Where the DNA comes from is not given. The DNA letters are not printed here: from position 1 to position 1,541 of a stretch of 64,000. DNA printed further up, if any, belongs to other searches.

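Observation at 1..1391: MelB-type MFS symporter with a LamG/ConA-like jelly-roll domain inserted in the TM3-TM4 periplasmic loop (unannotated, GTG start)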

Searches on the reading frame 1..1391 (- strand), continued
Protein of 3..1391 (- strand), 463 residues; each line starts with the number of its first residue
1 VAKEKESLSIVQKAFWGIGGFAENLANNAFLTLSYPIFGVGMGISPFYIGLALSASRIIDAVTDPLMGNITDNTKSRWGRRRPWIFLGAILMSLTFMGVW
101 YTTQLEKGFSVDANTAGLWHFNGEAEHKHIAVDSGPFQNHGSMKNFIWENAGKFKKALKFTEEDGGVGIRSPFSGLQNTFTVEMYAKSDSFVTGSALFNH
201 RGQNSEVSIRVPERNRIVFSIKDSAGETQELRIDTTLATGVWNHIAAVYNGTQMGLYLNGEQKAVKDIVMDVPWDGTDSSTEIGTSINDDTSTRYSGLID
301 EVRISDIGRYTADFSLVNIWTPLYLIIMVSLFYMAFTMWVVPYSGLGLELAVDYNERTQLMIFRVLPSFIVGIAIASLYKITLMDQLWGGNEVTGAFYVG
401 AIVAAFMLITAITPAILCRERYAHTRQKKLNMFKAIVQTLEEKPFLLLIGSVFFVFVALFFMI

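Call 21: find_related_loci(query=P0001, collection=genome_contigs, flank=10000)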
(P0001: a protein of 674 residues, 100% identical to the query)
Query P0001 (674 aa) in genome_contigs; peptide patterns used: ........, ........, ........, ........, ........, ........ (x = any residue, [..] = any of these).
30 stretches matched a pattern; 2 encode a relative of the query (tblastn E <= 1e-3); 2 distinct loci.
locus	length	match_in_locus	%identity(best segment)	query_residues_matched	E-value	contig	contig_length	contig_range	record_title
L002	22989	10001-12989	74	3-673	0e+0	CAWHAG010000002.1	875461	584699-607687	MAG: Ignavibacteriota bacterium isolate MFD04408.bin.1.36 genome assembly, contig: contig_39761, whole genome shotgun se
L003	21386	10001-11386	75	1-672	2e-172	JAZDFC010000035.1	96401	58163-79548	MAG: bacterium isolate MEGAHIT-group-0.183 k141_293000, whole genome shotgun sequence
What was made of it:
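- Tried and rejected: This MAG is not a GTDB representative, so the organism name and the downstream context could not be obtained (call 21).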

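Call 25: search_protein_families(library=pfam, proteins=[L002:30-1901:+, L002:1898-4027:+, L002:4094-5194:+, L002:5249-7321:+, L002:7782-9833:+, L002:13182-15620:+, L002:15673-17634:+, L002:17864-18859:+, L002:18892-21303:+], max_evalue=0.00001)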
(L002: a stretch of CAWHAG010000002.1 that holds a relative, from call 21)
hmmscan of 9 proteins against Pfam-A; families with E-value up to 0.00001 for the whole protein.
L002:30-1901:+ (623 aa): 4 families
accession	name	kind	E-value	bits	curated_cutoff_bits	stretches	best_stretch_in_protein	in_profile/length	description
PF18565.7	Glyco_hydro2_C5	-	1.3e-31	109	32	2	355-418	1-64/103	Glycoside hydrolase family 2 C-terminal domain 5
PF02836.23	Glyco_hydro_2_C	-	2e-28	99.8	21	1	3-147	17-176/302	Glycosyl hydrolases family 2, TIM barrel domain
PF16355.11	DUF4982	-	1.2e-21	76.8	23.9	1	285-341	1-60/61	Domain of unknown function (DUF4982)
PF09134.16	Invasin_D3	-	4.5e-07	30.7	33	1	352-406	2-55/98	Invasin, domain 3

L002:1898-4027:+ (709 aa): 5 families
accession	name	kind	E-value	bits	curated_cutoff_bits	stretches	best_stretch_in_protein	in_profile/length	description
PF02836.23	Glyco_hydro_2_C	-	5.9e-26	91.7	21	1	323-613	6-295/302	Glycosyl hydrolases family 2, TIM barrel domain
PF02837.24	Glyco_hydro_2_N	-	9.5e-12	45.6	28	1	38-183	4-167/169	Glycosyl hydrolases family 2, sugar binding domain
PF16355.11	DUF4982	-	2.1e-11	44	23.9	1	636-689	3-56/61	Domain of unknown function (DUF4982)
PF00703.27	Glyco_hydro_2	-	1.5e-08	35.8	23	1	201-290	7-95/109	Glycosyl hydrolases family 2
PF22666.2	Glyco_hydro_2_N2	-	7.9e-07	29.7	27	1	88-159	51-122/167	Glycosyl hydrolase 2 galactose-binding domain-like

L002:4094-5194:+ (366 aa): 1 family
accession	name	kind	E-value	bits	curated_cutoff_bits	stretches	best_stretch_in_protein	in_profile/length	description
PF00150.24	Cellulase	-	3.7e-26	92.7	23.5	1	41-332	7-269/272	Cellulase (glycosyl hydrolase family 5)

L002:5249-7321:+ (690 aa): 3 families
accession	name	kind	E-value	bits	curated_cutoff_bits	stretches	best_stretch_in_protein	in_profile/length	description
PF00759.25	Glyco_hydro_9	-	3.3e-82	277.6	27.7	1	129-576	8-443/444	Glycosyl hydrolase family 9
PF02927.20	CelD_N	-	3.6e-20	72.9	24.6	1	30-110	2-85/86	Cellulase N-terminal ig-like domain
PF18962.6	Por_Secre_tail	-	2.4e-09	37.8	27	1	612-687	2-74/75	Secretion system C-terminal sorting domain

L002:7782-9833:+ (683 aa): 2 families
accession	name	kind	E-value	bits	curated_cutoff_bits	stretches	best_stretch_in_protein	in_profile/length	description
PF03629.24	SASA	-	1.1e-20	74.7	24.8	2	470-570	119-221/226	Carbohydrate esterase, sialic acid-specific acetylesterase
PF02837.24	Glyco_hydro_2_N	-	4.7e-07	30.3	28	1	292-354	45-107/169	Glycosyl hydrolases family 2, sugar binding domain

L002:13182-15620:+ (812 aa): 2 families
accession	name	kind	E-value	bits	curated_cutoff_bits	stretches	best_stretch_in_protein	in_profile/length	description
PF17167.11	Glyco_hydro_94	-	1.6e-167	558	27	1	307-735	1-420/420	Glycosyl hydrolase 94 superfamily, catalytic domain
PF06165.18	GH94_b-supersand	-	5.1e-85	285.4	23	1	21-263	1-251/251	Glycosyl hydrolase 94, supersandwich domain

L002:15673-17634:+ (653 aa): 1 family
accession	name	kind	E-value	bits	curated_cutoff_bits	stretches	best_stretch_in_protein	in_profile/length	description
PF00474.23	SSF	-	2.7e-25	89.5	22.8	1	36-480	1-406/406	Sodium:solute symporter family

L002:17864-18859:+ (331 aa): 1 family
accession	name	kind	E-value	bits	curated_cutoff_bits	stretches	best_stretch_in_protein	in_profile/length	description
PF04041.19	Glyco_hydro_130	-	4.3e-68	230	26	1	11-324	6-319/320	beta-1,4-mannooligosaccharide phosphorylase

L002:18892-21303:+ (803 aa): 2 families
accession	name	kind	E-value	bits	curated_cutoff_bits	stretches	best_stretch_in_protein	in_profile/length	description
PF17167.11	Glyco_hydro_94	-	7.2e-145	483.3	27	1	310-720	1-420/420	Glycosyl hydrolase 94 superfamily, catalytic domain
PF06165.18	GH94_b-supersand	-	2.4e-81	273.3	23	1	21-279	1-251/251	Glycosyl hydrolase 94, supersandwich domain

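Call 27: find_encoding_contigs(protein=P0002, flank=10000, max_places=3)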
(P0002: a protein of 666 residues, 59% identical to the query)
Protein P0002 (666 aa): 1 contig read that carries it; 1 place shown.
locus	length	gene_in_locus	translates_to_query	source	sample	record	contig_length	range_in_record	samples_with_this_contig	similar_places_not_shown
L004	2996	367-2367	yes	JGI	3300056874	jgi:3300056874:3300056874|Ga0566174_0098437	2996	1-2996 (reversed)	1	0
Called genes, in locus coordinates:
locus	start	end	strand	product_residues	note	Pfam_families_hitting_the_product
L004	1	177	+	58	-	?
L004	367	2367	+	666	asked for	PF07690:MFS_1 (weak), PF13347:MFS_2, PF13385:Laminin_G_3, PF13347:MFS_2, PF07690:MFS_1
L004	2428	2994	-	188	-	?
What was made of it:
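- On Cellodextrin / beta-oligosaccharide importer (functional class of the subfamily): The P0002 contig is too short (call 27).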

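Call 28: find_encoding_contigs(protein=P0105, flank=10000, max_places=2)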
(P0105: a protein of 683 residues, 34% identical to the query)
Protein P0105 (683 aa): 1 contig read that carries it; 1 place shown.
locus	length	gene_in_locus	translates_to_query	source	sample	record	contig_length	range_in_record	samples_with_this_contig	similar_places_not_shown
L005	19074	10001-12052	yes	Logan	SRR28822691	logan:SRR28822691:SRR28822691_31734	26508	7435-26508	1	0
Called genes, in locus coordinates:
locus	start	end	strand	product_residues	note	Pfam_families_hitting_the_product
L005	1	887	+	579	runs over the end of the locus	PF02927:CelD_N, PF00759:Glyco_hydro_9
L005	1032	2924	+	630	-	PF02518:HATPase_c, PF13589:HATPase_c_3, PF00183:HSP90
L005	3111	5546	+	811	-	PF06165:GH94_b-supersand, PF17167:Glyco_hydro_94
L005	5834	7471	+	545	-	PF13347:MFS_2, PF07690:MFS_1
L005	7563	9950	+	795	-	PF06165:GH94_b-supersand, PF17167:Glyco_hydro_94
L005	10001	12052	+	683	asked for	PF13347:MFS_2, PF07690:MFS_1, PF13347:MFS_2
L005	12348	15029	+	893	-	-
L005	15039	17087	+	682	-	PF07676:PD40, PF00691:OmpA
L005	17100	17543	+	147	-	-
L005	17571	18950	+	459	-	PF03629:SASA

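Call 29: find_encoding_contigs(protein=P0048, flank=10000, max_places=2)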
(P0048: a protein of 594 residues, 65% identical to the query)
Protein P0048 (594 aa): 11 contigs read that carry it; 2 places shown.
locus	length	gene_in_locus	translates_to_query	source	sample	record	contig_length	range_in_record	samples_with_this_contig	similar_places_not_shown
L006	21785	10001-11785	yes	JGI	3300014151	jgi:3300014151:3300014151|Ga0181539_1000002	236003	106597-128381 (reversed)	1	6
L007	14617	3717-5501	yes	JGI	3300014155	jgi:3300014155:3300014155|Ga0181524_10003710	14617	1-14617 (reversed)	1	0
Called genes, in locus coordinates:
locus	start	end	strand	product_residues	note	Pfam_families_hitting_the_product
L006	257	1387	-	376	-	PF00586:AIRS, PF02769:AIRS_C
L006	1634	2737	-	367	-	PF01924:HypD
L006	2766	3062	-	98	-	PF01455:HupF_HypC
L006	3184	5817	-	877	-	PF00708:Acylphosphatase, PF07503:zf-HYPF, PF01300:Sua5_yciO_yrdC, PF17788:HypF_C, PF22521:HypF_C_2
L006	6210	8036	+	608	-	PF00989:PAS, PF08448:PAS_4, PF13426:PAS_9, PF00989:PAS, PF13188:PAS_8, PF00512:HisKA, PF02518:HATPase_c, PF00072:Response_reg, +2 more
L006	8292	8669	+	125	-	PF00072:Response_reg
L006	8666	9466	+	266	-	PF00072:Response_reg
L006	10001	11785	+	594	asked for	PF13347:MFS_2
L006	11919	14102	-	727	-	PF23139:OB_YrrC, PF14520:HHH_5 (weak), PF14490:HHH_RecD2, PF13245:AAA_19, PF13604:AAA_30, PF05127:NAT10_TcmA_helicase (weak), PF18335:SH3_13, PF13538:UvrD_C_2, +4 more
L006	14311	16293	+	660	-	PF03629:SASA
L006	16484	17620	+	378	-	PF00583:Acetyltransf_1 (faint)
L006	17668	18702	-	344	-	PF14378:PAP2_3, PF01569:PAP2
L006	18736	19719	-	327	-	PF01073:3Beta_HSD, PF01370:Epimerase, PF04321:RmlD_sub_bind, PF13460:NAD_binding_10, PF16363:GDP_Man_Dehyd, PF07993:NAD_binding_4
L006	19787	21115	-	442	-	PF00155:Aminotran_1_2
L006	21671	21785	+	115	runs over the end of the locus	PF02311:AraC_binding (weak), PF07883:Cupin_2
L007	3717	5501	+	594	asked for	PF13347:MFS_2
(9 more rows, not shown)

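Call 30: find_encoding_contigs(protein=P0006, flank=10000, max_places=2)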
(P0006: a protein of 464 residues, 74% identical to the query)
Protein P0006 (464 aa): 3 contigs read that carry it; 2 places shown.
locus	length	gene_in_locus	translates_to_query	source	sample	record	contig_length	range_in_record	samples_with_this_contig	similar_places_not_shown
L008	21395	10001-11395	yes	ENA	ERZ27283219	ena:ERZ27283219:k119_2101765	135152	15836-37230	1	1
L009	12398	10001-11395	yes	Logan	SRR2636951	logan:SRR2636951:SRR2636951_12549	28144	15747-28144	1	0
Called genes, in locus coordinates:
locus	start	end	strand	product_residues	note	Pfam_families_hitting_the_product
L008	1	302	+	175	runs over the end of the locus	PF13505:OMP_b-brl (weak)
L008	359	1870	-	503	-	PF00931:NB-ARC (faint), PF00005:ABC_tran, PF02463:SMC_N (faint), PF13175:AAA_15 (faint), PF13476:AAA_23 (faint), PF13555:AAA_29 (faint), PF13304:AAA_21 (weak), PF00005:ABC_tran, +8 more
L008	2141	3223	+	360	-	PF13620:CarboxypepD_reg, PF09430:EMC7_beta-sandw (weak), PF13715:CarbopepD_reg_2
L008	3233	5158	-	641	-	PF02743:dCache_1, PF17201:Cache_3-Cache_2, PF08269:dCache_2 (weak), PF00672:HAMP, PF00015:MCPsignal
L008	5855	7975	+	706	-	PF02743:dCache_1 (weak)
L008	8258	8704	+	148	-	-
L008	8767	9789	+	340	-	PF14870:PSII_BNR, PF15902:Sortilin-Vps10 (faint)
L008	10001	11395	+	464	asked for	PF13347:MFS_2, PF07690:MFS_1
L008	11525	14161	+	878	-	PF00933:Glyco_hydro_3, PF01915:Glyco_hydro_3_C, PF07691:PA14, PF14310:Fn3-like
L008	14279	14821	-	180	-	PF12822:ECF_trnsprt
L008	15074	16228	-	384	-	PF00072:Response_reg, PF00512:HisKA, PF13581:HATPase_c_2 (faint), PF02518:HATPase_c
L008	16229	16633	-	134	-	PF00072:Response_reg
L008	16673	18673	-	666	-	PF12838:Fer4_7 (weak), PF13187:Fer4_9 (weak), PF13237:Fer4_10, PF00037:Fer4 (weak), PF02906:Fe_hyd_lg_C, PF04060:FeS, PF00512:HisKA, PF02518:HATPase_c, +3 more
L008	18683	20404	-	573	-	PF00111:Fer2 (weak), PF13510:Fer2_4, PF10588:NADH-G_4Fe-4S_3, PF13237:Fer4_10, PF22117:Fer4_Nqo3, PF12838:Fer4_7, PF02906:Fe_hyd_lg_C, PF02256:Fe_hyd_SSU, +9 more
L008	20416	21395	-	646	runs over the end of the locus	PF01512:Complex1_51K, PF10531:SLBB (weak), PF10589:NADH_4Fe-4S, PF00037:Fer4 (weak), PF12838:Fer4_7, PF13187:Fer4_9 (weak), PF13237:Fer4_10, PF14697:Fer4_21, +3 more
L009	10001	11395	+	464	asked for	PF13347:MFS_2, PF07690:MFS_1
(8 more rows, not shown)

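Call 32: predict_structure(alignment_id=A3)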
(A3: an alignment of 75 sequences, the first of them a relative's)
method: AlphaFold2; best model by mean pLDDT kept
length: 674 residues; sequences in the alignment: 75
mean_pLDDT: 83.4   pTM: 0.77
mean pLDDT of the five models: 83.4, 82.8, 82.7, 82.1, 81.7
residues with pLDDT >= 90: 360; 70-90: 188; 50-70: 61; < 50: 65
segments of 3 or more residues with pLDDT < 50: 1-3, 108-127, 131-153, 308-316, 671-674
pLDDT, mean of each block of 10 residues (from residue 1): 67 96 95 95 93 95 89 88 97 97 60 37 44 40 38 50 58 59 76 80 85 86 89 83 84 86 85 67 70 60 63 53 95 96 90 82 91 96 91 93 98 96 76 89 96 94 94 97 97 95 91 96 98 98 97 92 90 89 87 92 95 87 97 97 98 94 81 43
secondary structure, 60 per line:
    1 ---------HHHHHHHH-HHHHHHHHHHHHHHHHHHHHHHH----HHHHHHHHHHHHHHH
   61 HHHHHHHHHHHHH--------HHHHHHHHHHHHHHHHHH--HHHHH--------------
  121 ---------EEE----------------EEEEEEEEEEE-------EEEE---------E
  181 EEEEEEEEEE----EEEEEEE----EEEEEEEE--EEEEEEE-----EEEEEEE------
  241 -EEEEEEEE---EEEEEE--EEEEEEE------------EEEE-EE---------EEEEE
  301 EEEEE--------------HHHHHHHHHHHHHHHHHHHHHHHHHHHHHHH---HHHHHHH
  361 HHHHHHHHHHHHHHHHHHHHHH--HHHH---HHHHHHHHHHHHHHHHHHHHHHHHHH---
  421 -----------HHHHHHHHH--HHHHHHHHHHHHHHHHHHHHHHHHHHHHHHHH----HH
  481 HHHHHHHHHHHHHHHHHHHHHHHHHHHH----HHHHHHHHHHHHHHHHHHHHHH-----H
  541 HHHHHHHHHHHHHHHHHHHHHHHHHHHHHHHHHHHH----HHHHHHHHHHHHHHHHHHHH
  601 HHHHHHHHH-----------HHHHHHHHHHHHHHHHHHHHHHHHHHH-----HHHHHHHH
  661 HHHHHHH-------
elements in order (helices of 4 or more, strands of 3 or more residues): H10-17 H19-41 H46-73 H82-99 H102-106 E130-132 E149-159 E167-170 E180-190 E195-201 E206-213 E216-222 E228-234 E242-249 E253-258 E261-267 E280-283 E296-305 H320-350 H354-382 H385-388 H392-417 H432-440 H443-474 H479-508 H513-534 H540-576 H581-609 H621-647 H653-667
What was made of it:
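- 1095..1337 (-): TM1 (aa 19-41), TM2 (aa 46-73, carrying D60/T63/D64 in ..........), cytoplasmic loop 2-3 with GRRRPW (1140-1157), and TM3 (aa 82-99). AF2 helices with pLDDT 88-97 (call 32).
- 1..434 (-): TM4 (aa 320-350, with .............NERT), TM5 (354-382), TM6 (392-417, with the unusual F397), the central cytoplasmic loop, and the start of TM7 (from aa 443). AF2 helices with pLDDT 90-98 (call 32).
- On GPH / Pfam MFS_2 (PF13347): AF2 gives 12 long helices at pLDDT ~90-98 (call 32).
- AF2 gives 12 helices (call 32). This is an inference from MFS architecture (call 32).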

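Call 35: list_cluster_members(proteins=[P0001, P0002])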
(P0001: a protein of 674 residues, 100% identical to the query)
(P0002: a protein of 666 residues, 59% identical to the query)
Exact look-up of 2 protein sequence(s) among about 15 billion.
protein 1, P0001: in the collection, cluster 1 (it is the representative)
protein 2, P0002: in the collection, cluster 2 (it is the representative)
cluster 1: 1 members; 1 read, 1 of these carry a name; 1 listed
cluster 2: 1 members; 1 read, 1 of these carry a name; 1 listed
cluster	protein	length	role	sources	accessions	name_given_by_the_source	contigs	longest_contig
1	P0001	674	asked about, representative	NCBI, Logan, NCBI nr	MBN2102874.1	MFS transporter [bacterium]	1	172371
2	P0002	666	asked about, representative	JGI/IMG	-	GPH family glycoside/pentoside/hexuronide:cation symporter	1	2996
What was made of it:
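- Only two sequences carry the insert, each a singleton cluster (call 35).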

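Call 36: search_protein_families(library=pfam, proteins=[L005:5834-7471:+], max_evalue=1)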
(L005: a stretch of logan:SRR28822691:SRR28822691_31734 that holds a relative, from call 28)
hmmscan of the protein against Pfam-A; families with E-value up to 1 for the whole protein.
L005:5834-7471:+ (545 aa): 4 families
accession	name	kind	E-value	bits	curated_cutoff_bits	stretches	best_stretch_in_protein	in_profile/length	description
PF13347.12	MFS_2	-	1e-105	354.2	27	2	273-528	164-426/427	MFS/sugar transport protein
PF07690.21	MFS_1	-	1.3e-15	57.7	33.4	2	278-476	148-346/347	Major Facilitator Superfamily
PF06127.16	Mpo1-like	-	0.18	12.4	24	0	358-391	43-62/95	2-hydroxy-palmitic acid dioxygenase Mpo1-like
PF17410.7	Stevor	-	0.22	11.5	25.4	1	227-306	182-262/275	Subtelomeric Variable Open Reading frame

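Call 37: fold_search(model_id=the predicted structure, library=pdb)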
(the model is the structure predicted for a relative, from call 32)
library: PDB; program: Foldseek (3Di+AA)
matches with E <= 10: 1122; with E <= 0.001: 214
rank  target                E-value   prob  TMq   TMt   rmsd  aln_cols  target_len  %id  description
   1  8d2t_A                2.7e-13  1.00  0.59  0.84   5.6       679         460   14  Zebrafish MFSD2A isoform B in inward open ligand-free conformation (released 2023-05-10)
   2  8d2s_A                1.0e-12  1.00  0.58  0.81   5.8       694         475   14  Zebrafish MFSD2A isoform B in inward open ligand bound conformation (released 2023-05-10)
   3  7mjs_X                1.6e-11  1.00  0.57  0.82   5.5       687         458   12  Single-Particle Cryo-EM Structure of Major Facilitator Superfamily Domain containing 2A in complex with LPC-18:3 (released 2021-06-16)
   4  9oli_A                1.3e-10  1.00  0.54  0.77   5.5       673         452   15  Crystal structure of the melibiose-bound melibiose transporter (released 2026-02-04)
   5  9old                  1.7e-10  1.00  0.55  0.78   5.2       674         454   15  Crystal structure of alpha-NPG-bound D59C MelBSt (released 2026-02-04)
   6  8fq9                  1.8e-10  1.00  0.54  0.76   5.3       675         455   15  Crystal structure of a ligand-bound cation-site mutant D55C of a melibiose transporter (released 2024-06-05)
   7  7l16                  1.8e-10  1.00  0.54  0.77   5.3       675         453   15  Crystal structure of sugar-bound melibiose permease MelB (released 2021-08-04)
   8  8t60_A                2.6e-09  1.00  0.55  0.86   4.5       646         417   15  CryoEM structure of an inward-facing MelBSt at a Na(+)-bound and sugar low-affinity conformation (released 2024-02-28)
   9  7oix_B                1.2e-08  1.00  0.56  0.80   6.4       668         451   13  Structure of thermostable human MFSD2A in complex with thermostable human Sync2 (released 2022-06-01)
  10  7n98                  7.4e-08  1.00  0.52  0.71   7.3       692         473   13  Cryo-EM structure of MFSD2A (released 2021-08-04)
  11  7ufg_B                2.1e-06  1.00  0.20  0.12   4.8       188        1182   20  Cryo-EM structure of PAPP-A in complex with IGFBP5 (released 2022-09-28)
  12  7ce2_A                3.8e-06  1.00  0.19  0.28   7.7       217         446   14  The Crystal structure of TeNT Hc complexed with neutralizing antibody (released 2021-04-07)
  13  8ubw                  4.3e-06  1.00  0.36  0.54   5.3       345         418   18  Choline-bound FLVCR1 (released 2024-03-27)
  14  8ubx                  4.5e-06  1.00  0.35  0.53   5.7       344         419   18  Ethanolamine-bound FLVCR1 (released 2024-03-27)
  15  8uc0                  4.7e-06  1.00  0.36  0.54   5.4       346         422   18  Endogenous ligand bound FLVCR1 (released 2024-03-27)
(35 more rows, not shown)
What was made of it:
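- On GPH / Pfam MFS_2 (PF13347): TMt 0.77-0.86 to MelB and MFSD2A (call 37).
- Foldseek: MFSD2A 2.7e-13, MelB 1.3e-10 (call 37).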

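Call 73: find_encoding_contigs(protein=P0005, flank=7000, max_places=1)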
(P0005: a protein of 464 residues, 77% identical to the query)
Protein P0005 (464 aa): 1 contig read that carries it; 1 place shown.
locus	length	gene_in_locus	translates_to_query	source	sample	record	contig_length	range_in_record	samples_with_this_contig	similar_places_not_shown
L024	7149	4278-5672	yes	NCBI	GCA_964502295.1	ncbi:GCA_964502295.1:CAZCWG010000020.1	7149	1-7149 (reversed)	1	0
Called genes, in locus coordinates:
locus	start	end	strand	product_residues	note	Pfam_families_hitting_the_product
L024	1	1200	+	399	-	?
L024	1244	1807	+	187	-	PF00694:Aconitase_C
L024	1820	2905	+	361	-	PF00180:Iso_dh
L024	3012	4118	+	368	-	PF07470:Glyco_hydro_88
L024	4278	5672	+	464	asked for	PF13347:MFS_2, PF07690:MFS_1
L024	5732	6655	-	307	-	-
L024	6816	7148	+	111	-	?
